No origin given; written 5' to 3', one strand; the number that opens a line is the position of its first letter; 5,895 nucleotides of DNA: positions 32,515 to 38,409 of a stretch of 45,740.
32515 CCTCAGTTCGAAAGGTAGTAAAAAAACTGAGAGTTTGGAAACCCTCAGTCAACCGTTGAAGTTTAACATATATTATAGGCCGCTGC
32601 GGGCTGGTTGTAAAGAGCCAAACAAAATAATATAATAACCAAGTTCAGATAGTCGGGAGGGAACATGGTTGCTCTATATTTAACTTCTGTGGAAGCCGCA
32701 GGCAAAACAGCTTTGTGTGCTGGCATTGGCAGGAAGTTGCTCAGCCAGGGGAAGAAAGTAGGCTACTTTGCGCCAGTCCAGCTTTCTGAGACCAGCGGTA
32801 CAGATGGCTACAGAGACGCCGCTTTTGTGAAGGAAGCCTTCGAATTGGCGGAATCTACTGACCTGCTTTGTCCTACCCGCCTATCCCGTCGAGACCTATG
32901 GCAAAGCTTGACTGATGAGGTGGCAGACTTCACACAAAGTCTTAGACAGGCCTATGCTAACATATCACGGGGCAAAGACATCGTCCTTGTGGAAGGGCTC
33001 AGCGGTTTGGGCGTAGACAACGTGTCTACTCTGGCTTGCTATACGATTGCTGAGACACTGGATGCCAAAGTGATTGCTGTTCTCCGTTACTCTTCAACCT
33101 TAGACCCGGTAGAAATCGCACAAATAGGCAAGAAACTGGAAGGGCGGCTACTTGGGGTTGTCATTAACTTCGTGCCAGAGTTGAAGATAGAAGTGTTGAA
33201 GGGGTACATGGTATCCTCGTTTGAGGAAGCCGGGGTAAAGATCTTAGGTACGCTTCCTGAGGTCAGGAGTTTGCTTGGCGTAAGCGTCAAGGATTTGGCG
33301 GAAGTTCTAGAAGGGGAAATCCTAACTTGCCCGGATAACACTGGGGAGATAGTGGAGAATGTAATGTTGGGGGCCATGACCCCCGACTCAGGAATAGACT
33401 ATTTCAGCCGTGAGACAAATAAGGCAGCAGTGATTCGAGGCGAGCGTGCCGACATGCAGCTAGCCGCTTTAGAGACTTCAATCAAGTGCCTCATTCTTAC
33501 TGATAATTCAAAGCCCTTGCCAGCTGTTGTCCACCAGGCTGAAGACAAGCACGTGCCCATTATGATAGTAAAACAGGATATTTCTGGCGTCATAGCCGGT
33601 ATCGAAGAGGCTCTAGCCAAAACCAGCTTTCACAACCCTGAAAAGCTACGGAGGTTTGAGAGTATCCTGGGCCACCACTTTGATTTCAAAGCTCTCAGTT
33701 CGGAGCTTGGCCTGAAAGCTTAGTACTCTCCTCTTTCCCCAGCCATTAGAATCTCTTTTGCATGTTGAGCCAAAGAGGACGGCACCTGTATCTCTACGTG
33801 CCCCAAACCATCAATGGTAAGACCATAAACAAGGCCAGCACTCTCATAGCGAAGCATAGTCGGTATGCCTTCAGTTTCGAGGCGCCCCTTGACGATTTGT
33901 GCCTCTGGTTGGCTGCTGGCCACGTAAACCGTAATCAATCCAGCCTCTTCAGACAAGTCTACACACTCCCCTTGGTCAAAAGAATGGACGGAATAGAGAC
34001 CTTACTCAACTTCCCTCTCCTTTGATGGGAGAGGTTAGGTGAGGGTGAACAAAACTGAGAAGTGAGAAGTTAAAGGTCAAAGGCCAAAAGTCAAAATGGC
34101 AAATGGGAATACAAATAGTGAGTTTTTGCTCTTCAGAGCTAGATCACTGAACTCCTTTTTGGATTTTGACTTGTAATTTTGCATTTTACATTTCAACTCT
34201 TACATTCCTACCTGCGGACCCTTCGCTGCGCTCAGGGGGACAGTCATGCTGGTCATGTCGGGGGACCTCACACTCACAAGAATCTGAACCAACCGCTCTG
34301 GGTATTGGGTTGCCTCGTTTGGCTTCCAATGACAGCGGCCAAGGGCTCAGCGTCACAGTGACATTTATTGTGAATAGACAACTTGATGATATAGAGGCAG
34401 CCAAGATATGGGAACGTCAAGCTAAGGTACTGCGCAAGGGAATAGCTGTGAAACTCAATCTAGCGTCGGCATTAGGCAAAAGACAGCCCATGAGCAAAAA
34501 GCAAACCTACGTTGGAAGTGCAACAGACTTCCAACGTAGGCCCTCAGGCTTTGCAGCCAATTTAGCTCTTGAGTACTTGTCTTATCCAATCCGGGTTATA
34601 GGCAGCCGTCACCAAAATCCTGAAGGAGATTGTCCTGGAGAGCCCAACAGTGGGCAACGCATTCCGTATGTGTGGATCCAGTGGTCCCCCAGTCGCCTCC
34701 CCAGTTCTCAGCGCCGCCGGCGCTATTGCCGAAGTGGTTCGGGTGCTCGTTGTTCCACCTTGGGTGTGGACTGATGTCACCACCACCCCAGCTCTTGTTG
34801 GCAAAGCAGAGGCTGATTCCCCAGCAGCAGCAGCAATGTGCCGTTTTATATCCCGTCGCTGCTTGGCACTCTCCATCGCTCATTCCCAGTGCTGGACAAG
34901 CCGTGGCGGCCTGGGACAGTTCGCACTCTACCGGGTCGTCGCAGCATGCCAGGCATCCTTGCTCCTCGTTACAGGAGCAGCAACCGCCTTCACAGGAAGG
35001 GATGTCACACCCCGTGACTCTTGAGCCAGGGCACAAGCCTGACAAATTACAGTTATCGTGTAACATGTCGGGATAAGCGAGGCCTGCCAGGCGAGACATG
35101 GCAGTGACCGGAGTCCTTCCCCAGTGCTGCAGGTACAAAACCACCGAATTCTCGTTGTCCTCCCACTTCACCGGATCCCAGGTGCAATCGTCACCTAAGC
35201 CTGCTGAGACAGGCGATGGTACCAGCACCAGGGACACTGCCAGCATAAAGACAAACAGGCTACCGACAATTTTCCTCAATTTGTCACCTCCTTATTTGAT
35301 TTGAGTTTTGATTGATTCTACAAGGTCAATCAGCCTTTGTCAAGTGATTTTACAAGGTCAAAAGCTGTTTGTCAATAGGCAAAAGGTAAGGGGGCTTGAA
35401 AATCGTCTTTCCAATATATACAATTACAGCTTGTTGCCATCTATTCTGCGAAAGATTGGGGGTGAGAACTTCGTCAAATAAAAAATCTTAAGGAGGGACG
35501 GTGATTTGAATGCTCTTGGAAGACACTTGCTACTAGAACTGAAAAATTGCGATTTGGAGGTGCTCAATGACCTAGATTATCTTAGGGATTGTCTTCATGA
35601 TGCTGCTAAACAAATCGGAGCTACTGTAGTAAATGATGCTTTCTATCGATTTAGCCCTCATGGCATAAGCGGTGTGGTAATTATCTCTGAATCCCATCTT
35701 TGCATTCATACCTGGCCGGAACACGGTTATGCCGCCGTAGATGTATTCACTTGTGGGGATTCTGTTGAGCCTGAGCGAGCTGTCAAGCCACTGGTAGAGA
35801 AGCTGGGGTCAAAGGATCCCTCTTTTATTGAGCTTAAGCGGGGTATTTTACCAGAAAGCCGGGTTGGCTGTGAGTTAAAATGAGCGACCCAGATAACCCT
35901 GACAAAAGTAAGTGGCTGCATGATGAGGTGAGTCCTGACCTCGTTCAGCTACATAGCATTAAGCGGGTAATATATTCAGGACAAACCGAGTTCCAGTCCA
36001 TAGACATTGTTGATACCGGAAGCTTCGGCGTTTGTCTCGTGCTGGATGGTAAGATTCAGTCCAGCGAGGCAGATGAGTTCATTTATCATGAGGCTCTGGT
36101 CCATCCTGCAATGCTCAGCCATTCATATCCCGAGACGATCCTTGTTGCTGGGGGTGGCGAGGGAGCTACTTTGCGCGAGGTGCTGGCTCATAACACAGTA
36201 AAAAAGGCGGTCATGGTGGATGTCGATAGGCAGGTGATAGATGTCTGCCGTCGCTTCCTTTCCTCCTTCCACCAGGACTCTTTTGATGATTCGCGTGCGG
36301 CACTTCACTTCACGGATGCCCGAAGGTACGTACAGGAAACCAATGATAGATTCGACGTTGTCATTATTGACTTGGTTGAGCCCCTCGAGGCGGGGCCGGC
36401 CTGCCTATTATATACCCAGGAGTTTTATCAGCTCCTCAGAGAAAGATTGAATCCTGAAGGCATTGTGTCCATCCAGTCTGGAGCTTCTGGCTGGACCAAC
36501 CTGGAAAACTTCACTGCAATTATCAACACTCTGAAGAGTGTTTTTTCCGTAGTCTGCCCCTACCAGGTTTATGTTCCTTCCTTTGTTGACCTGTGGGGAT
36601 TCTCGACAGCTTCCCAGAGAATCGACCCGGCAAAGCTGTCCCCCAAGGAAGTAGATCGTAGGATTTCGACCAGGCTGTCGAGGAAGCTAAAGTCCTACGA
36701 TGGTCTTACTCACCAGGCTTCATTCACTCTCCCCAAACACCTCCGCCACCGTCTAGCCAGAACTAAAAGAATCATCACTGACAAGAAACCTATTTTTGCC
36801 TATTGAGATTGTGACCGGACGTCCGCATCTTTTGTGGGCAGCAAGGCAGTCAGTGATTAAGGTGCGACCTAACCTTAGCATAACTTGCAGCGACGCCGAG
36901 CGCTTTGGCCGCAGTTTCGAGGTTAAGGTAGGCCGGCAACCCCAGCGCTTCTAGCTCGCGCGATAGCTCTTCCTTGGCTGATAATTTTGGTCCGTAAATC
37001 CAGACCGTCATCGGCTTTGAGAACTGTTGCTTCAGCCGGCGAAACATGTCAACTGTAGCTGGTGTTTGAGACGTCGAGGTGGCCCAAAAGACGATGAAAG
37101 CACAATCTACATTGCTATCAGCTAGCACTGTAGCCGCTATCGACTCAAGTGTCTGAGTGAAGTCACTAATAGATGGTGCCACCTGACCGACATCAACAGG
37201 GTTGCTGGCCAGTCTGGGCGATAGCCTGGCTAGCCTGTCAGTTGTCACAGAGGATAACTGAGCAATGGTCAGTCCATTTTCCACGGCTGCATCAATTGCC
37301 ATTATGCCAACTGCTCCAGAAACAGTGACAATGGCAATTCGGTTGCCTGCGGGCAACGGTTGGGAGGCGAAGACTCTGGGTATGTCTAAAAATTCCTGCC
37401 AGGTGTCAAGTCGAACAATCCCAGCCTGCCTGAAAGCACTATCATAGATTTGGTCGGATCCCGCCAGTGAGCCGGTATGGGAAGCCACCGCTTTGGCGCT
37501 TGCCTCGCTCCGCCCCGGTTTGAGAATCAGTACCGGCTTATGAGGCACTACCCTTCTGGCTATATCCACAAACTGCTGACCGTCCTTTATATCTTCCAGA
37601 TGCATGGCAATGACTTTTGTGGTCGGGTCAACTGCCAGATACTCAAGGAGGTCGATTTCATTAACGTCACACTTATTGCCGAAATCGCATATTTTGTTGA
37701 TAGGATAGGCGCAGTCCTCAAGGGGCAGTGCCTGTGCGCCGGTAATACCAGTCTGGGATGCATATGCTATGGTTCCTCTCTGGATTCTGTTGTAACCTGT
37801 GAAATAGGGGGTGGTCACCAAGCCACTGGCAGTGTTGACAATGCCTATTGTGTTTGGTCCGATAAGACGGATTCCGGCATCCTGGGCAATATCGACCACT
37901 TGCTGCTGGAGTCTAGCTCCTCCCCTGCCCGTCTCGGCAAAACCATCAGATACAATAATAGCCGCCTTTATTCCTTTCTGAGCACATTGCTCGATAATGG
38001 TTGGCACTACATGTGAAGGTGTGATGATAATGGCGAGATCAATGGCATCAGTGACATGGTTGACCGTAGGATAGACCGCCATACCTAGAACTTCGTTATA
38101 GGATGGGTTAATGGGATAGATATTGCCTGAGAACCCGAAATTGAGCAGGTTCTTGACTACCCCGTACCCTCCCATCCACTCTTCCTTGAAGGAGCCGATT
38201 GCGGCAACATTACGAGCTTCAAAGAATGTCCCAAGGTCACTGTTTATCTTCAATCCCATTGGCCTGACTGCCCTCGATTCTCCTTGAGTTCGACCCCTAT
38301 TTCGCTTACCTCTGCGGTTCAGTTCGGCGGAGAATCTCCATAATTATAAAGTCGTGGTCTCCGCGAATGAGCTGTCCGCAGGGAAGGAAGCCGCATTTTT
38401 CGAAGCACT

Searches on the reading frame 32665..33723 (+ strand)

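Call 8: search_protein_families(library=pfam, proteins=[window:32665-33723:+], max_evalue=0.00001)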
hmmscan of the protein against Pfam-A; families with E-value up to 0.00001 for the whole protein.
window:32665-33723:+ (352 aa): 2 families
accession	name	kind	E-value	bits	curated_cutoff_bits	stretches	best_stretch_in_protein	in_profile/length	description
PF07085.17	DRTGG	-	9.9e-22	77.2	25.2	1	210-315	1-104/105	DRTGG domain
PF13500.12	AAA_26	-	5.3e-18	66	27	1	4-203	3-194/198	AAA domain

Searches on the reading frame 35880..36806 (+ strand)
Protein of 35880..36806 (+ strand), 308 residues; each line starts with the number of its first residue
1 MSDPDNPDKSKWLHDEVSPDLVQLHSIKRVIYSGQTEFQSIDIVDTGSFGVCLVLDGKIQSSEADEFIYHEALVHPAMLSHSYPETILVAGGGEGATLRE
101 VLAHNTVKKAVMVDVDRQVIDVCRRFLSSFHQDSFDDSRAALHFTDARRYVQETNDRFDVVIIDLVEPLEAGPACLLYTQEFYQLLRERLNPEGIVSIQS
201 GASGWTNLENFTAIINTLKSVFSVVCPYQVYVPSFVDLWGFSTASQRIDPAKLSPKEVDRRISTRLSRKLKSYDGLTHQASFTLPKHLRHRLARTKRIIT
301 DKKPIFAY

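Call 8: search_protein_families(library=pfam, proteins=[window:35880-36806:+], max_evalue=0.00001)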
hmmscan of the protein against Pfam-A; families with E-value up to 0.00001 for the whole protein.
window:35880-36806:+ (308 aa): 2 families
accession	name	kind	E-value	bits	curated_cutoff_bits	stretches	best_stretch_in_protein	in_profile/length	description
PF01564.23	Spermine_synth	-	2.7e-48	164.4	22.9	1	66-245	1-177/186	Spermine/spermidine synthase domain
PF17284.7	Spermine_synt_N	-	1.2e-09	38.4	22.1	1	18-63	8-53/53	Spermidine synthase tetramerisation domain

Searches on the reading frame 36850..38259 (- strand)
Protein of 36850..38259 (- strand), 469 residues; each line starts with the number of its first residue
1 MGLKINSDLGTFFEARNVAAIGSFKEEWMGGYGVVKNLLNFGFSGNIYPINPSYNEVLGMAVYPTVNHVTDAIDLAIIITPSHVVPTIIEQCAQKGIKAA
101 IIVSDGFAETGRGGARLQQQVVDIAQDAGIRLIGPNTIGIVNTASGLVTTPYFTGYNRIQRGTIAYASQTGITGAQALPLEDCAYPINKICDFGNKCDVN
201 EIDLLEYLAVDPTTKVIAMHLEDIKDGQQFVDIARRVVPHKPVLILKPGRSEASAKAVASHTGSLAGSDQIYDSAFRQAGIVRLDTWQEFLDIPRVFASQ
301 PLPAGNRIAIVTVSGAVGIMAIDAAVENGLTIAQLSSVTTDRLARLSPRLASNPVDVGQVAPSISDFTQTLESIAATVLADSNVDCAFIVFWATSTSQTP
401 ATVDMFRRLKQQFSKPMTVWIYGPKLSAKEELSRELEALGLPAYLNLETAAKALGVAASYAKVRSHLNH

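Call 11: search_protein_families(library=pfam, proteins=[window:36850-38259:-], max_evalue=0.00001)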
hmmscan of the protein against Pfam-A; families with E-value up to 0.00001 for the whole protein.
window:36850-38259:- (469 aa): 3 families
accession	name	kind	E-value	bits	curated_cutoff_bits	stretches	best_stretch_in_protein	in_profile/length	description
PF13607.11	Succ_CoA_lig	-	3.4e-46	156.9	27.4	1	161-296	1-137/138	Succinyl-CoA ligase like flavodoxin domain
PF13380.12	CoA_binding_2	-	2.4e-22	80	22.8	1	16-142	1-115/116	CoA binding domain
PF02629.25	CoA_binding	-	4e-11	44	22.3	1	16-105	4-96/97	CoA binding domain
